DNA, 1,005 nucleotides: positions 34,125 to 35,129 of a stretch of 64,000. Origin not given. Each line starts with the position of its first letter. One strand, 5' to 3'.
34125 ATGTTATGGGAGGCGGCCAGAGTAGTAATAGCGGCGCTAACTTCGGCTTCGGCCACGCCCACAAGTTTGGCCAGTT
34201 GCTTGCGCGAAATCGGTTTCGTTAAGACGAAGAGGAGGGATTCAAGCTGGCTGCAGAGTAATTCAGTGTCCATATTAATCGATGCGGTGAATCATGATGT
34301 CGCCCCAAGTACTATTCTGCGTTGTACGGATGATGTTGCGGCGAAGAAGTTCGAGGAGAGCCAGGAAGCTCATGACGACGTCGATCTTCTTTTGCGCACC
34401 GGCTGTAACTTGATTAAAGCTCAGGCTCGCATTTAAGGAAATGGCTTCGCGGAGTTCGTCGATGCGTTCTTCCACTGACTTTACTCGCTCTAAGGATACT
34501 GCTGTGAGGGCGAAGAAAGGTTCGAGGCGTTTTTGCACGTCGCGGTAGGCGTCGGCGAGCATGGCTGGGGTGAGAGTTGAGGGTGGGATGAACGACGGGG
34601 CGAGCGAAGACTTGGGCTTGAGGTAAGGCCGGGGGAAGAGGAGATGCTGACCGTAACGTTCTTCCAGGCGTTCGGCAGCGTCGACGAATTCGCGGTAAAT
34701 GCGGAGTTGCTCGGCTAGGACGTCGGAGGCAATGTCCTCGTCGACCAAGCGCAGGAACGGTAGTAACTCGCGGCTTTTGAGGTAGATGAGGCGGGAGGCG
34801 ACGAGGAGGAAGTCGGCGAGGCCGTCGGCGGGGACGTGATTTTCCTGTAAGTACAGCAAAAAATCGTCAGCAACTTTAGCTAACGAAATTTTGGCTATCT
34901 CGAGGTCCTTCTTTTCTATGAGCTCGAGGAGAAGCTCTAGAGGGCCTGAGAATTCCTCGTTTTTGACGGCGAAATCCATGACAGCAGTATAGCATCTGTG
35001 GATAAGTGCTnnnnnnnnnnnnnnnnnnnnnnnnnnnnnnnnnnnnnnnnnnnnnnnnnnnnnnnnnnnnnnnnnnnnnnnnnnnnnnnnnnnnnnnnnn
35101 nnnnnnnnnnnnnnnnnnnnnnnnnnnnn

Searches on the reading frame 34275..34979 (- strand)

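Call 68: search_protein_families(library=pfam, proteins=[window:34275-34979:-], max_evalue=0.01)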
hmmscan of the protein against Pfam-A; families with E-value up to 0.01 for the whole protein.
window:34275-34979:- (234 aa): 2 families
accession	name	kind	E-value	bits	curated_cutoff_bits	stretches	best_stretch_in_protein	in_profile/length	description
PF02616.19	SMC_ScpA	-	1.4e-19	71.5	24.6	1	20-231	1-230/232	Segregation and condensation protein ScpA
PF04824.21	Rad21_Rec8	-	0.0089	15.8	22.7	0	185-232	5-51/55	Conserved region of Rad21 / Rec8 like protein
